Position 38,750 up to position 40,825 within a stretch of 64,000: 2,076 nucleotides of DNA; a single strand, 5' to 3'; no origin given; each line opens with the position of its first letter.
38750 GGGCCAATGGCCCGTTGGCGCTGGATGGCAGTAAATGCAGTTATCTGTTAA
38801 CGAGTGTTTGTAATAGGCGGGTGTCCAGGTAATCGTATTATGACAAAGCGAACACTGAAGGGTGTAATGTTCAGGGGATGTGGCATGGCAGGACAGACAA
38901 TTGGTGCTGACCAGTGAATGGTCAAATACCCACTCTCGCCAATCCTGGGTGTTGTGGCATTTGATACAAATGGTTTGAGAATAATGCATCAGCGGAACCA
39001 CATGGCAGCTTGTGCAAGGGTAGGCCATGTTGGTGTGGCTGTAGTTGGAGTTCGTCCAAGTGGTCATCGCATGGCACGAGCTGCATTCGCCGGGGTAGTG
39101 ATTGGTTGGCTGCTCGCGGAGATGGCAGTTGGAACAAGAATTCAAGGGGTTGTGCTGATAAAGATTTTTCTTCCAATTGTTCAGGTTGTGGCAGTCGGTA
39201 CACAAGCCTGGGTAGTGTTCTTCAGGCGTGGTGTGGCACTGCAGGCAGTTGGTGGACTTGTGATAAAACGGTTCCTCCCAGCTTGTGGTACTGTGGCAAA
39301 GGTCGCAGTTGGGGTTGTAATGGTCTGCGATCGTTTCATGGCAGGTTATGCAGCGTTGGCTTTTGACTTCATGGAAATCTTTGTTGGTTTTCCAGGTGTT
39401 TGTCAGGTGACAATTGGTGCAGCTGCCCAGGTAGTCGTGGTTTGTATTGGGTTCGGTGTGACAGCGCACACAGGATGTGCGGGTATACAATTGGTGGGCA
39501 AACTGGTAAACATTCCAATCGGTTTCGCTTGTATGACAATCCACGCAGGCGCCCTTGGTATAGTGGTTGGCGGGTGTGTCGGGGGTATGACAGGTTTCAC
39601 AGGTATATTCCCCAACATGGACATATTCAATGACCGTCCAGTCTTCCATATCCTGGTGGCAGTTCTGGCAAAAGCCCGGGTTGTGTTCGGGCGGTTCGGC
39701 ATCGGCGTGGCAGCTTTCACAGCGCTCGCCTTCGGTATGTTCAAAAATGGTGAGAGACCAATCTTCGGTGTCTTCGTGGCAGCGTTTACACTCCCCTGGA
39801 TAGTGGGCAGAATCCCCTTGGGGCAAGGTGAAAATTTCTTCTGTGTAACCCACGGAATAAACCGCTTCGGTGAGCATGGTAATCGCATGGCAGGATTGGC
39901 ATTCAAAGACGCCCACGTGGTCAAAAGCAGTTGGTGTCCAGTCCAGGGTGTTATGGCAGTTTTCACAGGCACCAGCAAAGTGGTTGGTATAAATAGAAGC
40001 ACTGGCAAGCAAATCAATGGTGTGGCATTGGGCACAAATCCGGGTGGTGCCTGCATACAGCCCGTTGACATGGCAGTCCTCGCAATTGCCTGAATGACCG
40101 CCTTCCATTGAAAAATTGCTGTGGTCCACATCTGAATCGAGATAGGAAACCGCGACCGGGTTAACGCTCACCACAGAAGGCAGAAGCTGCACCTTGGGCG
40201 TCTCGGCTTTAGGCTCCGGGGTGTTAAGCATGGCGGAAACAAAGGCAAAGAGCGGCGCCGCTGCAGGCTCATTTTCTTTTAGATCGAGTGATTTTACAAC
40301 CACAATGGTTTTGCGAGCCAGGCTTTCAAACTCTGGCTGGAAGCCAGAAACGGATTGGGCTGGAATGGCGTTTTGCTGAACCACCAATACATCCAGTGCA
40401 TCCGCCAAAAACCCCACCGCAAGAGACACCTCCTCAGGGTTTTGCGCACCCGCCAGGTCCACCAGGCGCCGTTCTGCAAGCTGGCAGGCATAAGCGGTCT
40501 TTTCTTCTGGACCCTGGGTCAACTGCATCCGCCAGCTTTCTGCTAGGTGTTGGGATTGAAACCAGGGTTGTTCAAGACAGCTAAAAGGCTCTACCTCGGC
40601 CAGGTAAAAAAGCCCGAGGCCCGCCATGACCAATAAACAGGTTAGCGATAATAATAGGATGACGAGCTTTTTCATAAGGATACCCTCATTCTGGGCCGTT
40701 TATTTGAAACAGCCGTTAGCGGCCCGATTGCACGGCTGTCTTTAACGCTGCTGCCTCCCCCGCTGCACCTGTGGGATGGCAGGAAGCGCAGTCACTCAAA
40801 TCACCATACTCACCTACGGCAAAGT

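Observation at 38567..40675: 25-haem cytochrome built from ~12 tandem two-haem modules behind a haem-free N-terminal domain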

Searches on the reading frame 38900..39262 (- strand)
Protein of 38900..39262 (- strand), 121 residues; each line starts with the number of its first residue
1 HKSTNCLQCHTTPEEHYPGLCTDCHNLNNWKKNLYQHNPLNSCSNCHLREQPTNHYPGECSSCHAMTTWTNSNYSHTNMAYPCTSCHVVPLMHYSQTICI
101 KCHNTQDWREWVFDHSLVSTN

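Call 69: search_protein_families(library=pfam, alignment_id=A2, max_evalue=0.01)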
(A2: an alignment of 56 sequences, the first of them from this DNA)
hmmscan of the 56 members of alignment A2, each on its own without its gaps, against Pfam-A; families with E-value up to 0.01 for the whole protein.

A. member 1, seq(121 aa): 4 families
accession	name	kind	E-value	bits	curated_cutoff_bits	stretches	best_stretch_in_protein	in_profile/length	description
PF02085.21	Cytochrom_CIII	-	3.5e-05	24.5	22.9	1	1-64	28-101/101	Class III cytochrome C family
PF14522.11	Cytochrome_C7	-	0.00013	22.1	24.8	0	72-106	4-51/67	Cytochrome c7 and related cytochrome c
PF14537.11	Cytochrom_c3_2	-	0.00071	20.4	25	0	76-107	2-37/79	Cytochrome c3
PF09699.15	Paired_CXXCH_1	-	0.0023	18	20.6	0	58-87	7-36/41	Doubled CXXCH motif (Paired_CXXCH_1)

B. families by the number of members that match (of 56 scanned): 16 families
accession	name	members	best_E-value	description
PF14522.11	Cytochrome_C7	42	1.7e-06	Cytochrome c7 and related cytochrome c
PF14537.11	Cytochrom_c3_2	28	2.1e-07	Cytochrome c3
PF22113.1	Mtrc-MtrF_II-IV_dom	19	2.2e-05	Outer membrane cytochrome MtrC/MtrF-like, domains II/IV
PF09699.15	Paired_CXXCH_1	18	2.9e-08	Doubled CXXCH motif (Paired_CXXCH_1)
PF02085.21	Cytochrom_CIII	17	2.5e-07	Class III cytochrome C family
PF18509.6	MCR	4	2.2e-05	Magnetochrome domain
PF00684.25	DnaJ_CXXCXGXG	2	9.1e-05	DnaJ central domain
PF15269.12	zf-C2H2_7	2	0.00011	Zinc-finger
PF12773.13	DZR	2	0.00078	Double zinc ribbon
PF01160.23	Opiods_neuropep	1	0.0015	Vertebrate endogenous opioids neuropeptide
PF24734.1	DUF7685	1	0.0023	Domain of unknown function (DUF7685)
PF21817.3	CapR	1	0.003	CapR homology domain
PF22747.2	Zn_ribbon_DUF2089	1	0.0032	DUF2089 zinc ribbon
PF12191.14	stn_TNFRSF12A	1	0.0086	Tumour necrosis factor receptor stn_TNFRSF12A_TNFR domain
PF10217.14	DUF2039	1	0.0087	Uncharacterized conserved protein (DUF2039)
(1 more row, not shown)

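Call 70: predict_structure(alignment_id=A2)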
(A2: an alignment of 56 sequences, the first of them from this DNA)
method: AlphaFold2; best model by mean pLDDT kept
length: 121 residues; sequences in the alignment: 56
mean_pLDDT: 72.4   pTM: 0.42
mean pLDDT of the five models: 72.4, 72.3, 71.7, 69.6, 62.9
residues with pLDDT >= 90: 0; 70-90: 75; 50-70: 46; < 50: 0
segments of 3 or more residues with pLDDT < 50: none
pLDDT, mean of each block of 10 residues (from residue 1): 75 80 79 66 69 74 73 69 78 71 70 66 51
secondary structure, 60 per line:
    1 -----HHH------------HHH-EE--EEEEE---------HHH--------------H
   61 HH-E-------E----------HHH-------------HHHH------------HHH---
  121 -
elements in order: E29-33 H99-102

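Call 72: fold_search(model_id=the predicted structure, library=pdb)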
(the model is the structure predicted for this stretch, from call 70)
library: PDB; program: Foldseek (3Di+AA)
matches with E <= 10: 0; with E <= 0.001: 0
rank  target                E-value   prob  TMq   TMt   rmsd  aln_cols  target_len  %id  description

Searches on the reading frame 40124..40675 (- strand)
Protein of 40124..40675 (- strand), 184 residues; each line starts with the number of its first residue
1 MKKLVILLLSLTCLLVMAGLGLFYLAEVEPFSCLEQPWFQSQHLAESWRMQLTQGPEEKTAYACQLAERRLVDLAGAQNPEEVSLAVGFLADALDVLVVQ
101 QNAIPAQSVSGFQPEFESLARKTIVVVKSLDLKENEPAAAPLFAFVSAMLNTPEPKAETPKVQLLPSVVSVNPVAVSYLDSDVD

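Call 25: search_protein_families(library=pfam, proteins=[window:40124-40675:-], max_evalue=1)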
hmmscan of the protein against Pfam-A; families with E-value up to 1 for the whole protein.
seq(184 aa): 2 families
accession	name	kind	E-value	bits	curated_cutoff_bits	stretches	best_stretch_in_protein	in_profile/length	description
PF20171.3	OpcA_G6PD_C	-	0.045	14.6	27.7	1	47-102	13-65/135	Glucose-6-phosphate dehydrogenase subunit C-terminal domain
PF18915.5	DUF5667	-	0.049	14.5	27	1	41-73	11-43/99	Domain of unknown function (DUF5667)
